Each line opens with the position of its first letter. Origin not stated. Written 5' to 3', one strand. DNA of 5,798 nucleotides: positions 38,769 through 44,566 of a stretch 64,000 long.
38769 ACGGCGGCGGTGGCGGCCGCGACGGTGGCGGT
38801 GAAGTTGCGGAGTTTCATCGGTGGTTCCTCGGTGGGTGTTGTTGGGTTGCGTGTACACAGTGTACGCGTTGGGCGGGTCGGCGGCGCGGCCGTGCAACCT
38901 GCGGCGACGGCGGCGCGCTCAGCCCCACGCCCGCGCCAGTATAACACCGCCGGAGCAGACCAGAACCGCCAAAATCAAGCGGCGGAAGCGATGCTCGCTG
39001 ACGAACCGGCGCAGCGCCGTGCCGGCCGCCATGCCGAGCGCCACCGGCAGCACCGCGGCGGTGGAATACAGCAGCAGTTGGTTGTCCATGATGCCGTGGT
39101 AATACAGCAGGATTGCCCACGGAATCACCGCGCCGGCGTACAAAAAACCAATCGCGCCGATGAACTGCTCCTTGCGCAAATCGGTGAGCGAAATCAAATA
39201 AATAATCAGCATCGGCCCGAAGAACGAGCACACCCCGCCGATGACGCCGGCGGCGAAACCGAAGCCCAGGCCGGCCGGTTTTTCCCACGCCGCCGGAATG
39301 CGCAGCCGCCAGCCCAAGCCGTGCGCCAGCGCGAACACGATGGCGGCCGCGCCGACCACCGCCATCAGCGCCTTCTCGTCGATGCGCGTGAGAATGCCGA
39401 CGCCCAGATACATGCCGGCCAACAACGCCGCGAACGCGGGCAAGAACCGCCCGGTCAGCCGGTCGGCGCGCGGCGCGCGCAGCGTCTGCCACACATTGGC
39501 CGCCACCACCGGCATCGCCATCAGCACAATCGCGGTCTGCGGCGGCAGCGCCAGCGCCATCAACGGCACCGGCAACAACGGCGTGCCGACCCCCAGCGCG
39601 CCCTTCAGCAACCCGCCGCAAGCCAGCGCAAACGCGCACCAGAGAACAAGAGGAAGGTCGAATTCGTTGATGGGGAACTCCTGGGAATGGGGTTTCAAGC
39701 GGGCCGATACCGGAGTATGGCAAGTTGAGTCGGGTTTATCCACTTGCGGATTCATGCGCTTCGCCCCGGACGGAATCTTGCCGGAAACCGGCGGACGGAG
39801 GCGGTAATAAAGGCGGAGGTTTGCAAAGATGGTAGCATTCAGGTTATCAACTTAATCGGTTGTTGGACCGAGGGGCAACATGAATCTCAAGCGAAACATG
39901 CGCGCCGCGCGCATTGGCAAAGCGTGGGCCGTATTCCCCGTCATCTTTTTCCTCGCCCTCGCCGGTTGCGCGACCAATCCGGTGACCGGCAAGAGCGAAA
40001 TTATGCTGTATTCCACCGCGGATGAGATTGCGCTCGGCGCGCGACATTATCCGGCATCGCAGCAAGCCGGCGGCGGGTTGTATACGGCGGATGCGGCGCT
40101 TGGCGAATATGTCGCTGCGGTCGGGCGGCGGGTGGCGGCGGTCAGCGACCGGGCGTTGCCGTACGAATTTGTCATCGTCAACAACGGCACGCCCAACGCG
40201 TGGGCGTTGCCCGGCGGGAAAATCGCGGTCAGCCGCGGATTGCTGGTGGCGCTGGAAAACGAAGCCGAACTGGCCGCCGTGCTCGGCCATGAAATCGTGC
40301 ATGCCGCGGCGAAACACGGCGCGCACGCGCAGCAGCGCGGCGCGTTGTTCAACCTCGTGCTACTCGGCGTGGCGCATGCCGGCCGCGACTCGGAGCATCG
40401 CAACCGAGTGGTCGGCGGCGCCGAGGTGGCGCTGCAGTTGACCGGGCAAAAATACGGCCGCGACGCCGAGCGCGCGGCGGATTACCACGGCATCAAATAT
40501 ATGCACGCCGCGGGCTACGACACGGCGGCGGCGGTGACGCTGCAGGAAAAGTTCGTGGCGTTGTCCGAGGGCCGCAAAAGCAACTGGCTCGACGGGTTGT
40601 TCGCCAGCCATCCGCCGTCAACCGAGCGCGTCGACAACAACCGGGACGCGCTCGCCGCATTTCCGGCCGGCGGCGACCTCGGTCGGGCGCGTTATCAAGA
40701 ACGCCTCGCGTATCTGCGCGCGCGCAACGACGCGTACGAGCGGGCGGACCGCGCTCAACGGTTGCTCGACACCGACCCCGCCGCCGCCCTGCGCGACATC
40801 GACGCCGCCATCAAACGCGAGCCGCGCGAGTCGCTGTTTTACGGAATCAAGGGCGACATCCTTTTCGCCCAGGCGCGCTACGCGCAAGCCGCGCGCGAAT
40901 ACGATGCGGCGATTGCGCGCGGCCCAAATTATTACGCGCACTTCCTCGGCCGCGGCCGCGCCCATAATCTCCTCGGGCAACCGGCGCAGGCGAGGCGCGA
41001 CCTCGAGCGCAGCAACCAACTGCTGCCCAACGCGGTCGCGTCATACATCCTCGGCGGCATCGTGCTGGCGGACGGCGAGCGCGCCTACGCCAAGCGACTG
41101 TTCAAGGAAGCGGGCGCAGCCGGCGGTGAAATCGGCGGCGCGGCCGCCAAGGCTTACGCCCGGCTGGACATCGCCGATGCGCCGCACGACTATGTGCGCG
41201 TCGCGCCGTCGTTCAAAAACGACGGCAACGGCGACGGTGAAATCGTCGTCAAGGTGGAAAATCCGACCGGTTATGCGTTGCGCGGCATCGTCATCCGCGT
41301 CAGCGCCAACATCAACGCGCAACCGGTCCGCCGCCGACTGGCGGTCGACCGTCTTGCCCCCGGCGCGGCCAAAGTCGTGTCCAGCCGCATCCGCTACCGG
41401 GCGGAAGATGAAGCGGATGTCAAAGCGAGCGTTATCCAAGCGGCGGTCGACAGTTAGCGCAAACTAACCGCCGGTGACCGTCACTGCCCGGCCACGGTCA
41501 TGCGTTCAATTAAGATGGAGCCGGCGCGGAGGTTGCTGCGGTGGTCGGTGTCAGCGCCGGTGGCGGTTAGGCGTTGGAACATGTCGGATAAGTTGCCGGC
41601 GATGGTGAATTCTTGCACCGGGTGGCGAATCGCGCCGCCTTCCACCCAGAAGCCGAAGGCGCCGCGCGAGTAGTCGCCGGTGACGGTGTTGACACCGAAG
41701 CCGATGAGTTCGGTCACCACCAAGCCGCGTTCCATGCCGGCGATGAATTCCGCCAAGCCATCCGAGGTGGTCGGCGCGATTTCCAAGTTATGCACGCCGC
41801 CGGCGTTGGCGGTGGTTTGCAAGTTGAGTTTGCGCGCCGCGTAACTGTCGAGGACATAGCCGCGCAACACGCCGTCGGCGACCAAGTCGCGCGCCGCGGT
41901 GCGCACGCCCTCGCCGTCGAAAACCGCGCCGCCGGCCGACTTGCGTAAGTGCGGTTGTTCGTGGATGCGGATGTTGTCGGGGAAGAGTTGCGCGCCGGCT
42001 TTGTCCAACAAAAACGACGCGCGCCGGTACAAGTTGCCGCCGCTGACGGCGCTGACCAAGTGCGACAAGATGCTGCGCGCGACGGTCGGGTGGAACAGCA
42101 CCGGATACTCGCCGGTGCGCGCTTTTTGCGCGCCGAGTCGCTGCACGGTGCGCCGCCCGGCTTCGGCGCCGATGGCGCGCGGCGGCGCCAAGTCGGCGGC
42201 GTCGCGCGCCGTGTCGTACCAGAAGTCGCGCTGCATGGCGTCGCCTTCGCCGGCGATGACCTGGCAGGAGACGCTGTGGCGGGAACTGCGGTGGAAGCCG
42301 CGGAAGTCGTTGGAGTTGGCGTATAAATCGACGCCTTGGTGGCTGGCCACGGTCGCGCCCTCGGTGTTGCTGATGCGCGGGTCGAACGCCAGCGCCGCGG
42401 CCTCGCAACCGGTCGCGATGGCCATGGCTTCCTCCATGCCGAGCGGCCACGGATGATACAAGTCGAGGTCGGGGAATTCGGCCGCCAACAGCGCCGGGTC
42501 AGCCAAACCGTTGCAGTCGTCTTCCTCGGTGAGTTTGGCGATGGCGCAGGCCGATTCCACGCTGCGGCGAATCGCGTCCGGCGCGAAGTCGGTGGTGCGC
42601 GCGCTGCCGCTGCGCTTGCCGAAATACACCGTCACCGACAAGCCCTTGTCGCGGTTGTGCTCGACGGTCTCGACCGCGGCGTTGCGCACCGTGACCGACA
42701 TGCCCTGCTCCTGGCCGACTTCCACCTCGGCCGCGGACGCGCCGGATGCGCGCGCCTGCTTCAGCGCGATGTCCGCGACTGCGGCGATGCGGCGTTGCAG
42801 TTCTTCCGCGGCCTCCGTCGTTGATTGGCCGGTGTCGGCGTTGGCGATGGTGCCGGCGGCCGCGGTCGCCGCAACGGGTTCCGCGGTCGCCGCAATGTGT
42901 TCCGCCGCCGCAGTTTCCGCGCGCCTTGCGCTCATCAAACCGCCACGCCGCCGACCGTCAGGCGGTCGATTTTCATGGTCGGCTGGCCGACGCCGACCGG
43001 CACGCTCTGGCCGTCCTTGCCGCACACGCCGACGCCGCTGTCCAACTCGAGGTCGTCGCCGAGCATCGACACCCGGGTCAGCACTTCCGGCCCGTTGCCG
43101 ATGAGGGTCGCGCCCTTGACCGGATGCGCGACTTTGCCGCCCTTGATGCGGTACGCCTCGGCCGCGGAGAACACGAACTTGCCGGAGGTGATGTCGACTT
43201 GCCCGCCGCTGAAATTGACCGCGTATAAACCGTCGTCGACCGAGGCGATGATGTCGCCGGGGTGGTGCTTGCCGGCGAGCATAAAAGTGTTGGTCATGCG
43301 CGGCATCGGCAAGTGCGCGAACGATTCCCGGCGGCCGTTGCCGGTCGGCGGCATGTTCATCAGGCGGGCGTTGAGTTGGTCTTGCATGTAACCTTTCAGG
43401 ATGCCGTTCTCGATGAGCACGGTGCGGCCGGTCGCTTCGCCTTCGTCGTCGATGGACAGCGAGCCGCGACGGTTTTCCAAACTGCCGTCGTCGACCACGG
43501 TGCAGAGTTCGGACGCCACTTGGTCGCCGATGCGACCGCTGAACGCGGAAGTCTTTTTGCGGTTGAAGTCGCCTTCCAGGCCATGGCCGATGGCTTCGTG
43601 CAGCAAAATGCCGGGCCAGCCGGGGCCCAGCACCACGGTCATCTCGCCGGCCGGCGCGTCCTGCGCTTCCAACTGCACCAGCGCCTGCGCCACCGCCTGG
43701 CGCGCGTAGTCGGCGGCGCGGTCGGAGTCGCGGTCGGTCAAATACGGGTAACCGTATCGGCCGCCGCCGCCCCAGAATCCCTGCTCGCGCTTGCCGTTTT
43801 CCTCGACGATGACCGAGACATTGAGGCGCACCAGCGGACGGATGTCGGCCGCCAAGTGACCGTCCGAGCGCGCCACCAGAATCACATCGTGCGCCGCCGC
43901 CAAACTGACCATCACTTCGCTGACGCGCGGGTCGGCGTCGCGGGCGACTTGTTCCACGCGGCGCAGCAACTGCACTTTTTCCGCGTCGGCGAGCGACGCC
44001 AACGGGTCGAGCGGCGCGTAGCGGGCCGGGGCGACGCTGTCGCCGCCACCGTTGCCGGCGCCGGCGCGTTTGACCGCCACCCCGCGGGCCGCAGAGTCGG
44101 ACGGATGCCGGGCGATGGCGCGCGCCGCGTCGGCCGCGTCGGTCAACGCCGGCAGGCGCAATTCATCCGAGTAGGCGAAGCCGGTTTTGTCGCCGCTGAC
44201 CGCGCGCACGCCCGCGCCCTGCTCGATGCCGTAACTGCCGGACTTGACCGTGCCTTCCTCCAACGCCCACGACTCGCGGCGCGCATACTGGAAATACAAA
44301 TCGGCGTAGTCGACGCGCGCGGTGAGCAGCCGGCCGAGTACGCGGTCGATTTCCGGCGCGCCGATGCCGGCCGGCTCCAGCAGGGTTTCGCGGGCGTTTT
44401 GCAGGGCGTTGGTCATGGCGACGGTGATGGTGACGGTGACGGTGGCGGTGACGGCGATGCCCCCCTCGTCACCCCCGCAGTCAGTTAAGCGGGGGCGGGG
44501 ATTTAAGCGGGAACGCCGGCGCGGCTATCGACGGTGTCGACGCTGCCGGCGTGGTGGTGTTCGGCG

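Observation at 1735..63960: GGTGAC-type hexamer arrays are read only as Gly-Asp inside genes and face the other way between genes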

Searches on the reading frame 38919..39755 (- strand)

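Call 17: search_protein_families(library=pfam, proteins=[window:38919-39755:-], max_evalue=0.00001)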
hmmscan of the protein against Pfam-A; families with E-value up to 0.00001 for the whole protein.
window:38919-39755:- (278 aa): 1 family
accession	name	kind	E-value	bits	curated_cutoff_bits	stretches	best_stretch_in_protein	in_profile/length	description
PF01925.25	TauE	-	1.1e-24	87.9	32.6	1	41-270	2-235/237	Sulfite exporter TauE/SafE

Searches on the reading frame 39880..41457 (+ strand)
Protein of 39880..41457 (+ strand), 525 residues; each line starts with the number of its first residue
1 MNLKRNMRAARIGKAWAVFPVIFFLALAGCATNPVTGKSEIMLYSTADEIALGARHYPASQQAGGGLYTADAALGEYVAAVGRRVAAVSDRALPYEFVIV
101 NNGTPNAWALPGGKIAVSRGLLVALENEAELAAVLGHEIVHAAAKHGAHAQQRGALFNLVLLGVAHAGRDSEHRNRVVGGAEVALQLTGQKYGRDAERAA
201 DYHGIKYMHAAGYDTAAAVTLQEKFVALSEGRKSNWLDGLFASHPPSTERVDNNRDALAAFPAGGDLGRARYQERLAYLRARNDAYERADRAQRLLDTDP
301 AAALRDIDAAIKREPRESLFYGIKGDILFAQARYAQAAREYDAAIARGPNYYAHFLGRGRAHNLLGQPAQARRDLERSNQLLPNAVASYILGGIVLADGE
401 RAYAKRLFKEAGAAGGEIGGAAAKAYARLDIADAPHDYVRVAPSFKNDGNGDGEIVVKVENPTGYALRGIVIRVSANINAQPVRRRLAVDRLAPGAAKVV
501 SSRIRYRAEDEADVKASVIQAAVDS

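Call 18: search_protein_families(library=pfam, proteins=[window:39880-41457:+], max_evalue=0.00001)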
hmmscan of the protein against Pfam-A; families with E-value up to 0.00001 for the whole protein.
window:39880-41457:+ (525 aa): 2 families
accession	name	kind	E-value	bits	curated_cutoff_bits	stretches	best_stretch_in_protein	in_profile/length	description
PF01435.24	Peptidase_M48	-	3.9e-31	108.8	20.3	1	76-253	5-181/186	Peptidase family M48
PF13432.12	TPR_16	-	2.5e-07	31.4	32.7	0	325-377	4-55/65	Tetratricopeptide repeat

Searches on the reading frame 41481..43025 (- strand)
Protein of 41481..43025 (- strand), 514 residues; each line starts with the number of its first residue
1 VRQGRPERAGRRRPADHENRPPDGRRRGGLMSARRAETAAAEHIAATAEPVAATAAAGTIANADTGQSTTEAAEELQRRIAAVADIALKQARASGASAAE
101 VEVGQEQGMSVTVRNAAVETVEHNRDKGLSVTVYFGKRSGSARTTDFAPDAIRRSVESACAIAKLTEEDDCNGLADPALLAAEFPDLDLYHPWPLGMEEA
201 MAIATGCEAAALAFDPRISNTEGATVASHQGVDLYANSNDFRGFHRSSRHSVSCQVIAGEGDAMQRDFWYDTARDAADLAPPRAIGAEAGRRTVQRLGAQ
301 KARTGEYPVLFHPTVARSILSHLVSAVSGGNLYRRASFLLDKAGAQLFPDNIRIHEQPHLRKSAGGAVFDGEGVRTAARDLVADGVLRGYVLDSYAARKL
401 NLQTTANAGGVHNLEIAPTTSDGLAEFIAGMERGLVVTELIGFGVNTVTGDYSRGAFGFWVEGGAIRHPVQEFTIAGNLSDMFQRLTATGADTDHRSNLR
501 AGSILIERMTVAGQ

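Call 18: search_protein_families(library=pfam, proteins=[window:41481-43025:-], max_evalue=0.00001)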
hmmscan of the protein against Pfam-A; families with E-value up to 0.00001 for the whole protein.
window:41481-43025:- (514 aa): 3 families
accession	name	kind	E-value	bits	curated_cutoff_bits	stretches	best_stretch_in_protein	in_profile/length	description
PF19289.4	PmbA_TldD_3rd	-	4.8e-65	219.3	22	1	304-513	1-220/220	PmbA/TldA metallopeptidase C-terminal domain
PF19290.4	PmbA_TldD_2nd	-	2e-19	70.5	20.9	1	190-297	1-109/109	PmbA/TldA metallopeptidase central domain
PF01523.21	PmbA_TldD_1st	-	9e-12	45.4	20.9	1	99-163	1-65/65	PmbA/TldA metallopeptidase domain 1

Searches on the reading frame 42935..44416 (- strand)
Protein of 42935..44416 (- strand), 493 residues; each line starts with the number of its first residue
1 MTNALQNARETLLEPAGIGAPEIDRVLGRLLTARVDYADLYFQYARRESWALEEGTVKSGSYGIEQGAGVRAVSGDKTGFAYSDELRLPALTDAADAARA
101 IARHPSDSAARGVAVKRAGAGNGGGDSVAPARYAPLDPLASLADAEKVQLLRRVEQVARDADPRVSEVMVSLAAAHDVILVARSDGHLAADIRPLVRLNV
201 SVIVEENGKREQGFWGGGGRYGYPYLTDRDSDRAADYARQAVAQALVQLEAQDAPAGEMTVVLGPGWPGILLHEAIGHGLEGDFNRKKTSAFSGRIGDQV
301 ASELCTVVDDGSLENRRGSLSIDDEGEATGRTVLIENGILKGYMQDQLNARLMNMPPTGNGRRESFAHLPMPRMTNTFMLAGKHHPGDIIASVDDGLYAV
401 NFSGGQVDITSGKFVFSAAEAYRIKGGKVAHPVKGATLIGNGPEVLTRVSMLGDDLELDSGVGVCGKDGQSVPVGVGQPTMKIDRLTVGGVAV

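Call 8: search_protein_families(library=pfam, proteins=[window:42935-44416:-], max_evalue=0.001)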
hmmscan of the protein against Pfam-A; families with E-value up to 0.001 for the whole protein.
window:42935-44416:- (493 aa): 3 families
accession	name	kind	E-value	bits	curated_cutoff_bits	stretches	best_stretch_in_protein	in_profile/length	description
PF19289.4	PmbA_TldD_3rd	-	2.3e-66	223.5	22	1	257-490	2-220/220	PmbA/TldA metallopeptidase C-terminal domain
PF19290.4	PmbA_TldD_2nd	-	3.2e-20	73.1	20.9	1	138-249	2-109/109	PmbA/TldA metallopeptidase central domain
PF01523.21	PmbA_TldD_1st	-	3e-15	56.6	20.9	1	38-102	1-65/65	PmbA/TldA metallopeptidase domain 1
